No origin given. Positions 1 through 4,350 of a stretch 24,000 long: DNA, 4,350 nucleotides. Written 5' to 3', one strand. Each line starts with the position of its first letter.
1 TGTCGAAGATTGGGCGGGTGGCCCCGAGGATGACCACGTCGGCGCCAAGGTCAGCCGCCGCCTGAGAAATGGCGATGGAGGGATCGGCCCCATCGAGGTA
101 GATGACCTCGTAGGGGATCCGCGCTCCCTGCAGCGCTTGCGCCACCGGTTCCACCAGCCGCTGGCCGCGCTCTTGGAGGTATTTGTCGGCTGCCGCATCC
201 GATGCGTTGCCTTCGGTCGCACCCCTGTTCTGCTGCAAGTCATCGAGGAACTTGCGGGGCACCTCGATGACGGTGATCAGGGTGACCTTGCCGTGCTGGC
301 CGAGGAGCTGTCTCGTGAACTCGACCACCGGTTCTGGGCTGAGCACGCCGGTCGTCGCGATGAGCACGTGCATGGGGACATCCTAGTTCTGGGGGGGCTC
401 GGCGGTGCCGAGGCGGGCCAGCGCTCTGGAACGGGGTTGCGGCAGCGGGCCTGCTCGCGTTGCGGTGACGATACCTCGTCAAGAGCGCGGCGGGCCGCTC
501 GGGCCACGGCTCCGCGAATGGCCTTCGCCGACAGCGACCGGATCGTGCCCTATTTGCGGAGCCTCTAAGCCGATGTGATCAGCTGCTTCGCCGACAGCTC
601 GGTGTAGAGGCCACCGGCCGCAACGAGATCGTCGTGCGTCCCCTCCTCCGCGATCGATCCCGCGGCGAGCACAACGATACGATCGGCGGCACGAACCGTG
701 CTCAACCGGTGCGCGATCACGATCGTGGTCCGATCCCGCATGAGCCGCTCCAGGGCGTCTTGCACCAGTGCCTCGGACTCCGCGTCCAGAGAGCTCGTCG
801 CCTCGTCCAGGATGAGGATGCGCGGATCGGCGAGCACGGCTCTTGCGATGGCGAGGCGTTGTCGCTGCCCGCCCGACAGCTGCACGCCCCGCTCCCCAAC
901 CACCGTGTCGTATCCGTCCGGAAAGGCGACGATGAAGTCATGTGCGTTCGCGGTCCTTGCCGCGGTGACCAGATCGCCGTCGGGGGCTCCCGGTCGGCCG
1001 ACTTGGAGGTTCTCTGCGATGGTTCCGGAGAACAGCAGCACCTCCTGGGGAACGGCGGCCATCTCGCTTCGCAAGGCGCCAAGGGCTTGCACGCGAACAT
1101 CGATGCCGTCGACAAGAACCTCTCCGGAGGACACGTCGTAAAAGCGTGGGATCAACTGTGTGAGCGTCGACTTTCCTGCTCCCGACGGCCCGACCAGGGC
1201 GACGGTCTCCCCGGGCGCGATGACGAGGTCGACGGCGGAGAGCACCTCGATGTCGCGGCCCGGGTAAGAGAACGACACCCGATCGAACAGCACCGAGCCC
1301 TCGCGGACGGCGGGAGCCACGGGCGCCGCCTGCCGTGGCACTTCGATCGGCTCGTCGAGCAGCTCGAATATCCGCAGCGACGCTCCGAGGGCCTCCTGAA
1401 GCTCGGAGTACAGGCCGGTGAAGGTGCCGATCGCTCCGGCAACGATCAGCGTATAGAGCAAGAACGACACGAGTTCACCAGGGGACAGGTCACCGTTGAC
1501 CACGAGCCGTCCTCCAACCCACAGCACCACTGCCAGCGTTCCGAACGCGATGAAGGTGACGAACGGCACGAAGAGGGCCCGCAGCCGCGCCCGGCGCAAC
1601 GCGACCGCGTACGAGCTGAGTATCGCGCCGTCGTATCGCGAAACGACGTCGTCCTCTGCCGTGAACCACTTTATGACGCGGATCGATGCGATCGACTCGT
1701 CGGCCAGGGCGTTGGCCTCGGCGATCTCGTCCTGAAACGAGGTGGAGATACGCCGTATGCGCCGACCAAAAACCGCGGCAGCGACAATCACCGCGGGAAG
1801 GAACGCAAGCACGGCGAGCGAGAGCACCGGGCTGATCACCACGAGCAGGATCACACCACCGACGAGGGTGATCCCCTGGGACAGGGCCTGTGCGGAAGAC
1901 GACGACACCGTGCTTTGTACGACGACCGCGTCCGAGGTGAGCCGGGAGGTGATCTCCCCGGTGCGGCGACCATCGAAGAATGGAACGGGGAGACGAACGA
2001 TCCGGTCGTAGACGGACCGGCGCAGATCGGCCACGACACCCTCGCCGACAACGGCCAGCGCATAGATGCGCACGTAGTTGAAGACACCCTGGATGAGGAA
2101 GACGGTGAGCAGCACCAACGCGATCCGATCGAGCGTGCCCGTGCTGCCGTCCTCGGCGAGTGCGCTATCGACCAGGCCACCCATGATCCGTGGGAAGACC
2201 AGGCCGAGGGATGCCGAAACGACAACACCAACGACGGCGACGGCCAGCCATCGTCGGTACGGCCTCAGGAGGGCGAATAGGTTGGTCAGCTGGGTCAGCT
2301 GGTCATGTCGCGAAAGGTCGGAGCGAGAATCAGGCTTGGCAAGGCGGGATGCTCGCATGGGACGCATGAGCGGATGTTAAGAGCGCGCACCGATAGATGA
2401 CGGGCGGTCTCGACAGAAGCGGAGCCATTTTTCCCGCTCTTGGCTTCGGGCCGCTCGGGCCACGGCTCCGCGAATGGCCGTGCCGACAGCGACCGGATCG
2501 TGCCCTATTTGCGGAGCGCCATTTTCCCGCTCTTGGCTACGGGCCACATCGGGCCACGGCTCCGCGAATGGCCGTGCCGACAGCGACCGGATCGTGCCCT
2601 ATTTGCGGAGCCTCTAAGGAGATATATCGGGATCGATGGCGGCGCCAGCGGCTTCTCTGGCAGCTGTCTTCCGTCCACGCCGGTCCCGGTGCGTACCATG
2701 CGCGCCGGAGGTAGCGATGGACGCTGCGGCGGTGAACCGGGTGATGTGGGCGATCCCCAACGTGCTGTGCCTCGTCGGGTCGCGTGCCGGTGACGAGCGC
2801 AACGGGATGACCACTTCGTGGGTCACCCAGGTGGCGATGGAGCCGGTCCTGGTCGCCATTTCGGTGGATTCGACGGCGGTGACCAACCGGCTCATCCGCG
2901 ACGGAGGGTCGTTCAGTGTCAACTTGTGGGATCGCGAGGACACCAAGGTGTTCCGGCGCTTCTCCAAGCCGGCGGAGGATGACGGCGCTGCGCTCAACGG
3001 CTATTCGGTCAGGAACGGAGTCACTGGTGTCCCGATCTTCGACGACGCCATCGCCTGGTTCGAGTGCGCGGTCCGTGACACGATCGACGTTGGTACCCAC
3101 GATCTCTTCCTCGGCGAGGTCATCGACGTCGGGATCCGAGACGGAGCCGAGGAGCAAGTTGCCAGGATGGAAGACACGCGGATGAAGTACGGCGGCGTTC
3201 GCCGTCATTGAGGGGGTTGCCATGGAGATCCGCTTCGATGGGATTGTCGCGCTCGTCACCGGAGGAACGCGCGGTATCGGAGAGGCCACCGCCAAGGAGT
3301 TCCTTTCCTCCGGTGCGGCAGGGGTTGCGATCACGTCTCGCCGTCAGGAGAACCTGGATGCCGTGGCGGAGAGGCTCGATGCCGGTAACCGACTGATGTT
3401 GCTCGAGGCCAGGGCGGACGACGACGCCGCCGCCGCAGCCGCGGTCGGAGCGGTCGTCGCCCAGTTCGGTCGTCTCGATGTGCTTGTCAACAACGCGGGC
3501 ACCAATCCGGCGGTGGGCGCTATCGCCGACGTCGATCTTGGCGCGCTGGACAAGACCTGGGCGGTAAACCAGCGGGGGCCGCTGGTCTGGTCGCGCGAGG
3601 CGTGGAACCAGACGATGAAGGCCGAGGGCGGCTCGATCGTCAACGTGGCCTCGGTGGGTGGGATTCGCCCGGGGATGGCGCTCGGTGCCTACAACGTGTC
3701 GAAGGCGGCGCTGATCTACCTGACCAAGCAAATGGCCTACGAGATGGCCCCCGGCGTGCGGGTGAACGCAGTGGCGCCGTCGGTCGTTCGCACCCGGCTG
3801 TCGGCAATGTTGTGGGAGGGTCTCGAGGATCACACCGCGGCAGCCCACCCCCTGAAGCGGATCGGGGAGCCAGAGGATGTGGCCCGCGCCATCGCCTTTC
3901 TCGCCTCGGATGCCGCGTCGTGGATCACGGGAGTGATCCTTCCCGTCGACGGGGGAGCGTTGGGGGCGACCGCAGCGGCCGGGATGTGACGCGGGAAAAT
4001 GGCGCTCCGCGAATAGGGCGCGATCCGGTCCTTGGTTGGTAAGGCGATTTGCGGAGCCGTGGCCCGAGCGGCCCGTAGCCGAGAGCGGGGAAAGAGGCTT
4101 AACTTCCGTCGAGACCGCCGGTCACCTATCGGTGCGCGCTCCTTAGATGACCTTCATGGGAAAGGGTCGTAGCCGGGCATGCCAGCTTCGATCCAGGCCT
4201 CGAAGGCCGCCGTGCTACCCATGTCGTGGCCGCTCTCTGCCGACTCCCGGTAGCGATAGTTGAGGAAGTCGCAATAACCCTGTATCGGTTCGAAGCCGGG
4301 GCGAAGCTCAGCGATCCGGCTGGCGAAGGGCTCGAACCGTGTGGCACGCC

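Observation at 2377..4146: Flavin reductase + SDR cassette bracketed by ~155-bp inverted repeats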

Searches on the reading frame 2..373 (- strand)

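Call 8: search_protein_families(library=pfam, proteins=[window:2-373:-])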
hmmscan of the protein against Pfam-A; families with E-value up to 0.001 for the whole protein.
window:2-373:- (124 aa): 1 family
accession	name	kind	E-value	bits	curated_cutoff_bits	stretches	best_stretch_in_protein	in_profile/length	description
PF00582.32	Usp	-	1.4e-06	29.4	24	1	2-120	4-113/141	Universal stress protein family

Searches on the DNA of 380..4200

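Call 61: search_rna_families(source=window, start=380, end=4200, threshold=evalue, max_evalue=1)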
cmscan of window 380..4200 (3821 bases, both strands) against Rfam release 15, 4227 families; matches with E-value up to 1: 0.
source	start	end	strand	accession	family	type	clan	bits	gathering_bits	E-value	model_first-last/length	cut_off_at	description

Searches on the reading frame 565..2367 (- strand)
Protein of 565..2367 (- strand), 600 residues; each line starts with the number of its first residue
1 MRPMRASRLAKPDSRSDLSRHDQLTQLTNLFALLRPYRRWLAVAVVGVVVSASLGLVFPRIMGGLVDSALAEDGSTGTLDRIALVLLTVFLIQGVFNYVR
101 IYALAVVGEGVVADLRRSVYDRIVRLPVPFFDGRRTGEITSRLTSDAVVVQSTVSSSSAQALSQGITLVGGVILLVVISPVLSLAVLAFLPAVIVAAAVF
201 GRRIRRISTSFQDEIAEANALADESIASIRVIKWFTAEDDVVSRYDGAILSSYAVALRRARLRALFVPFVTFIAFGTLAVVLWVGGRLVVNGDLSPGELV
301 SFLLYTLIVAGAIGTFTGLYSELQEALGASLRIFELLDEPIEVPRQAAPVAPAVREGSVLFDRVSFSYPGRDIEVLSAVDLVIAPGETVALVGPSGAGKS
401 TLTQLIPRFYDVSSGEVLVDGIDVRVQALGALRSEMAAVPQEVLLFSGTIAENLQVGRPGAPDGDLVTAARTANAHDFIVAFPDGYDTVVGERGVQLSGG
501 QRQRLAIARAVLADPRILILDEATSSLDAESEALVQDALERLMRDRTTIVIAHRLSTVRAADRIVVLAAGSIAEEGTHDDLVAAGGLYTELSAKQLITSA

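Call 8: search_protein_families(library=pfam, proteins=[window:565-2367:-])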
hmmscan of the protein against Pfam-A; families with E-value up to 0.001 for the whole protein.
window:565-2367:- (600 aa): 4 families
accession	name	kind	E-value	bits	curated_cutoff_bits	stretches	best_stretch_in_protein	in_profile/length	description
PF00664.28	ABC_membrane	-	3.6e-59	201.1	28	1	42-312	2-273/274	ABC transporter transmembrane region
PF00005.33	ABC_tran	-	4.8e-31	108.6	25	1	377-525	2-137/137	ABC transporter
PF02463.25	SMC_N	-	3.4e-06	27.1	40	1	496-567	136-211/220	RecF/RecN/SMC N terminal domain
PF13191.12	AAA_16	-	0.00039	21.4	32.6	1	369-544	3-161/167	AAA ATPase domain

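Call 45: find_homologous_proteins(query=window:565-2367:-, max_evalue=1e-50)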
Query window:565-2367:- (600 aa): 7604 proteins with E <= 1e-50 among 8000 candidates; the best 120 are listed.
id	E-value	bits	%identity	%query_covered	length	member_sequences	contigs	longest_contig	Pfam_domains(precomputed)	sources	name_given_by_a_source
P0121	0.0e+0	1171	94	100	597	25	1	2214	PF00005.34,PF02463.26,PF00664.29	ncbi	-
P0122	0.0e+0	1157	93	100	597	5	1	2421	PF00005.34,PF02463.26,PF00664.29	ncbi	-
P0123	0.0e+0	1154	93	100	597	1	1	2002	PF00005.34,PF02463.26,PF00664.29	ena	-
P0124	0.0e+0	1080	86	99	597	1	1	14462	PF00005.34,PF02463.26,PF00664.29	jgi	jgi:subfamily B ATP-binding cassette protein MsbA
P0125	0.0e+0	1074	86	100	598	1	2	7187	PF00005.34,PF02463.26,PF00664.29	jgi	jgi:subfamily B ATP-binding cassette protein MsbA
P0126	0.0e+0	1067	85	100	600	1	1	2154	PF00005.34,PF02463.26,PF00664.29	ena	-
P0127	0.0e+0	1064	86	100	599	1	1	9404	PF00005.34,PF02463.26,PF00664.29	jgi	jgi:subfamily B ATP-binding cassette protein MsbA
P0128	0.0e+0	1063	84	100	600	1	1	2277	PF00005.34,PF02463.26,PF00664.29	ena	-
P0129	0.0e+0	1063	86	98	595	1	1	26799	PF00005.34,PF02463.26,PF00664.29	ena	-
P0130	0.0e+0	1060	86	98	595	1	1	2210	PF00005.34,PF02463.26,PF00664.29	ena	-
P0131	0.0e+0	1060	87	96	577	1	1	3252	PF00005.34,PF02463.26,PF00664.29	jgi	jgi:subfamily B ATP-binding cassette protein MsbA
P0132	0.0e+0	1060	85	100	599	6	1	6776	PF00005.34,PF02463.26,PF00664.29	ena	-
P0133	0.0e+0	1059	86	98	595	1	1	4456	PF00005.34,PF02463.26,PF00664.29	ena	-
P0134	0.0e+0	1059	85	99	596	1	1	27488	PF00005.34,PF02463.26,PF00664.29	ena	-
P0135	0.0e+0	1059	87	96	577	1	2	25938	PF00005.34,PF02463.26,PF00664.29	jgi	jgi:subfamily B ATP-binding cassette protein MsbA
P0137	0.0e+0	1056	86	98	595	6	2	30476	PF00005.34,PF02463.26,PF00664.29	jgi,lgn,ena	-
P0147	2.3e-284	963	78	98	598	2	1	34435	PF00005.34,PF02463.26,PF00664.29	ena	-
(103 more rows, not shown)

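Call 46: find_encoding_contigs(protein=P0137, flank=7000, max_places=2)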
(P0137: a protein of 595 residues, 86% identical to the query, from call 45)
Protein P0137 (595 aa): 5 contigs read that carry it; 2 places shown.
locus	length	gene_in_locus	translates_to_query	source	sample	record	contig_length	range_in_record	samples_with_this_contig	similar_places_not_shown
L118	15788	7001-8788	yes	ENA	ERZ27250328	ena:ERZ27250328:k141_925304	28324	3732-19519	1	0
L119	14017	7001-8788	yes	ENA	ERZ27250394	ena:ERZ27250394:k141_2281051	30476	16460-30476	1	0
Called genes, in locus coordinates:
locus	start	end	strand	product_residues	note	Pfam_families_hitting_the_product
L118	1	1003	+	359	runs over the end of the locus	PF00712:DNA_pol3_beta, PF02767:DNA_pol3_beta_2, PF02768:DNA_pol3_beta_3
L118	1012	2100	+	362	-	PF02463:SMC_N, PF13175:AAA_15 (weak), PF13476:AAA_23, PF13304:AAA_21 (weak)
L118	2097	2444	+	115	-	PF05258:DciA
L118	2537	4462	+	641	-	PF02518:HATPase_c, PF00204:DNA_gyraseB, PF01751:Toprim, PF00986:DNA_gyraseB_C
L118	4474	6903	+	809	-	PF00521:DNA_topoisoIV, PF03989:DNA_gyraseA_C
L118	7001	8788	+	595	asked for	PF00664:ABC_membrane, PF00005:ABC_tran, PF02463:SMC_N (faint)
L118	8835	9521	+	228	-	-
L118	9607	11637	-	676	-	PF00578:AhpC-TSA, PF13905:Thioredoxin_8, PF01436:NHL (faint)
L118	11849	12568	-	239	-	-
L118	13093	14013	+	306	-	PF01497:Peripla_BP_2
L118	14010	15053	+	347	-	PF01032:FecCD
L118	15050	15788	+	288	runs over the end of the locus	PF00005:ABC_tran, PF13304:AAA_21 (faint)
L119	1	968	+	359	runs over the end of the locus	PF00712:DNA_pol3_beta, PF02767:DNA_pol3_beta_2, PF02768:DNA_pol3_beta_3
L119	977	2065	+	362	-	PF02463:SMC_N, PF13175:AAA_15 (weak), PF13476:AAA_23, PF13304:AAA_21 (weak)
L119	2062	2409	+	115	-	PF05258:DciA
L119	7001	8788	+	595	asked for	PF00664:ABC_membrane, PF00005:ABC_tran, PF02463:SMC_N (faint)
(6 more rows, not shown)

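Call 47: find_encoding_contigs(protein=P0147, flank=7000, max_places=1)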
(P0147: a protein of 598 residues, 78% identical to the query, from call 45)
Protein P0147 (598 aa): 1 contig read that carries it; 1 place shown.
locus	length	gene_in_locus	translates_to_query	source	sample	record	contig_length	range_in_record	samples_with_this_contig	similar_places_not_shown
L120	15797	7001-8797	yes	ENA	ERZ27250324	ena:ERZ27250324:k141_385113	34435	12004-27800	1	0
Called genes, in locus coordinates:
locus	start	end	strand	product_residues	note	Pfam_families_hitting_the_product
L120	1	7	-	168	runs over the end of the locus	-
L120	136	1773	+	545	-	PF00501:AMP-binding, PF13193:AMP-binding_C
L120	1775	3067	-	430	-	PF20510:HgmA_N, PF04209:HgmA_C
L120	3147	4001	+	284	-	PF23023:Anti-Pycsar_Apyc1, PF00753:Lactamase_B, PF12706:Lactamase_B_2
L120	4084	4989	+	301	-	PF13616:Rotamase_3, PF13145:Rotamase_2, PF00639:Rotamase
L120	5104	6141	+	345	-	PF00005:ABC_tran, PF13304:AAA_21 (weak), PF13732:DrrA1-3_C (weak)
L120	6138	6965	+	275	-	PF01061:ABC2_membrane, PF12698:ABC2_membrane_3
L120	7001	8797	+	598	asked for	PF00664:ABC_membrane, PF00005:ABC_tran, PF02463:SMC_N (faint)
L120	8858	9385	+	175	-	PF00156:Pribosyltran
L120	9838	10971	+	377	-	PF01266:DAO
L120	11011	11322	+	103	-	PF08100:Dimerisation (weak), PF12802:MarR_2, PF09339:HTH_IclR, PF12840:HTH_20, PF01022:HTH_5, PF01047:MarR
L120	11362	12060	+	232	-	PF13489:Methyltransf_23, PF01135:PCMT (weak), PF01209:Ubie_methyltran, PF06325:PrmA (weak), PF13847:Methyltransf_31, PF08241:Methyltransf_11, PF08242:Methyltransf_12, PF13649:Methyltransf_25, +1 more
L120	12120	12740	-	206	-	PF00440:TetR_N, PF13977:TetR_C_6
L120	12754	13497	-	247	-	PF00106:adh_short, PF08659:KR, PF13561:adh_short_C2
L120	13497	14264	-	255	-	PF01144:CoA_trans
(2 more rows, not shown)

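Call 48: find_encoding_contigs(protein=P0121, flank=3000, max_places=2)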
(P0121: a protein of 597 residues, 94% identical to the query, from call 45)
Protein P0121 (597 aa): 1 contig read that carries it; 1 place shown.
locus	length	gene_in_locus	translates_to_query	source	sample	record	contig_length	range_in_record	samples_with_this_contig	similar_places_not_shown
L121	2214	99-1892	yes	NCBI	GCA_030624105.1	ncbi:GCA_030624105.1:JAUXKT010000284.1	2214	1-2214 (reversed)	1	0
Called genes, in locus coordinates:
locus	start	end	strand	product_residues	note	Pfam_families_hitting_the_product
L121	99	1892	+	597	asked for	PF00664:ABC_membrane, PF00005:ABC_tran, PF02463:SMC_N (faint)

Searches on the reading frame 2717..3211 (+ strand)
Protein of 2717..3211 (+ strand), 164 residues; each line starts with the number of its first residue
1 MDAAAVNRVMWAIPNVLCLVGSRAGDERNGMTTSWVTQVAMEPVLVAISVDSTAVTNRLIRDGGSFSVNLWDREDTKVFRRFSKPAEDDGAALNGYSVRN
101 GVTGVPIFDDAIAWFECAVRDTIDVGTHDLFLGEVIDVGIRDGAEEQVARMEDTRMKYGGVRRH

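Call 8: search_protein_families(library=pfam, proteins=[window:2717-3211:+])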
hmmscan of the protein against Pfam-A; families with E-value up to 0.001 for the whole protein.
window:2717-3211:+ (164 aa): 1 family
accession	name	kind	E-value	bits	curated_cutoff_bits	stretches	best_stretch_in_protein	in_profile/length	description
PF01613.24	Flavin_Reduct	-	2.5e-35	122.3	27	1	12-147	3-140/153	Flavin reductase like domain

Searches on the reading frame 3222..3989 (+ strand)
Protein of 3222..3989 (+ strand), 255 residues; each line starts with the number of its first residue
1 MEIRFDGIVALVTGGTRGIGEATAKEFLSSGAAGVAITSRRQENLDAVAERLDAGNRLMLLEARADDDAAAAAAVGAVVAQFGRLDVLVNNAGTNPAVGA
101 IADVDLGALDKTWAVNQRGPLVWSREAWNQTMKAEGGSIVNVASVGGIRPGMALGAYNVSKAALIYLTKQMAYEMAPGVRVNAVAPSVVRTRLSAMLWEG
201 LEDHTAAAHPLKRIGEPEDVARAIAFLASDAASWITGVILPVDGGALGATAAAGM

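Call 8: search_protein_families(library=pfam, proteins=[window:3222-3989:+])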
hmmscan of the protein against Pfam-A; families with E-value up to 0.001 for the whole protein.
window:3222-3989:+ (255 aa): 4 families
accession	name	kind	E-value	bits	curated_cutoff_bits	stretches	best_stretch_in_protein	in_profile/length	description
PF13561.12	adh_short_C2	-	2.3e-56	191.5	27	1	17-245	6-234/236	Enoyl-(Acyl carrier protein) reductase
PF00106.31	adh_short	-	2.8e-44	151.4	26.6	1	9-198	2-191/195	short chain dehydrogenase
PF23441.1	SDR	-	8.2e-11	42.2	27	1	9-245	9-254/258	SDR-like rossmann domain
PF08659.16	KR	-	1.1e-06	29.2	22.6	1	10-159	3-151/180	KR domain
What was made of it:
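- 2717..3989 (+): Flavin reductase (2717-3211) and SDR (3222-3989). These are the enclosed genes. They are ancestral at this position and are not part of the repeat element. Pfam (call 8).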

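Call 11: find_encoding_contigs(protein=window:3222-3989:+, flank=10000, max_places=6)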
Protein window:3222-3989:+ (255 aa): 22 contigs read that carry it; 6 places shown.
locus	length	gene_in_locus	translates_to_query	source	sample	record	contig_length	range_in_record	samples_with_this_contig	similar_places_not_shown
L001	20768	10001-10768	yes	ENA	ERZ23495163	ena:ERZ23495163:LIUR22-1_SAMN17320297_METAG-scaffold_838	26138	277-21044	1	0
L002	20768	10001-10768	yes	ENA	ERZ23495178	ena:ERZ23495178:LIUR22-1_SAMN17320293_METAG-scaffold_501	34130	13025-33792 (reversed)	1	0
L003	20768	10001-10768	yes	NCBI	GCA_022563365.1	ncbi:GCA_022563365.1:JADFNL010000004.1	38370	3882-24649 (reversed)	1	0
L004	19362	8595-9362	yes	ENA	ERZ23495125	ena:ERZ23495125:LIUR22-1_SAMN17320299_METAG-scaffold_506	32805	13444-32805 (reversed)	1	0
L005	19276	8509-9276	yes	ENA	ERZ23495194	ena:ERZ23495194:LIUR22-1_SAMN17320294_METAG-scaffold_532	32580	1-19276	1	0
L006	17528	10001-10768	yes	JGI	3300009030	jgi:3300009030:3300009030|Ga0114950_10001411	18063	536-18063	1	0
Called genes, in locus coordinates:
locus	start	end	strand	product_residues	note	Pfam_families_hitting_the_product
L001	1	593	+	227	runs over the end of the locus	-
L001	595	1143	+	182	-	-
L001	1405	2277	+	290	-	PF00754:F5_F8_type_C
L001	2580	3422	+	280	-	PF00581:Rhodanese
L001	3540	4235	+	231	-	PF14340:DUF4395, PF00085:Thioredoxin (weak)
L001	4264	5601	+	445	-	PF00291:PALP, PF00581:Rhodanese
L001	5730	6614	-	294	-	PF00561:Abhydrolase_1, PF12146:Hydrolase_4 (weak), PF12697:Abhydrolase_6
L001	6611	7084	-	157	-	PF00582:Usp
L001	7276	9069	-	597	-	PF00664:ABC_membrane, PF00005:ABC_tran, PF02463:SMC_N (faint)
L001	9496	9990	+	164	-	PF01613:Flavin_Reduct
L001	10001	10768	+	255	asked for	PF00106:adh_short, PF23441:SDR, PF08659:KR (weak), PF13561:adh_short_C2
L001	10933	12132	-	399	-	PF13224:DUF4032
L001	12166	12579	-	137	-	-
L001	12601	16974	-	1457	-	PF00270:DEAD, PF04851:ResIII (weak), PF00271:Helicase_C, PF19306:WHD_Lhr, PF08494:DEAD_assoc, PF23236:WHD_2nd_Lhr, PF23235:WHD_3rd_Lhr, PF23234:WHD_4th_Lhr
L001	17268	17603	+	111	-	PF04993:TfoX_N (weak)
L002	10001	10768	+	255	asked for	PF00106:adh_short, PF23441:SDR, PF08659:KR (weak), PF13561:adh_short_C2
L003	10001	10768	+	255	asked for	PF00106:adh_short, PF23441:SDR, PF08659:KR (weak), PF13561:adh_short_C2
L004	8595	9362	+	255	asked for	PF00106:adh_short, PF23441:SDR, PF08659:KR (weak), PF13561:adh_short_C2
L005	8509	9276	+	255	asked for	PF00106:adh_short, PF23441:SDR, PF08659:KR (weak), PF13561:adh_short_C2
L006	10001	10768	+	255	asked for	PF00106:adh_short, PF23441:SDR, PF08659:KR (weak), PF13561:adh_short_C2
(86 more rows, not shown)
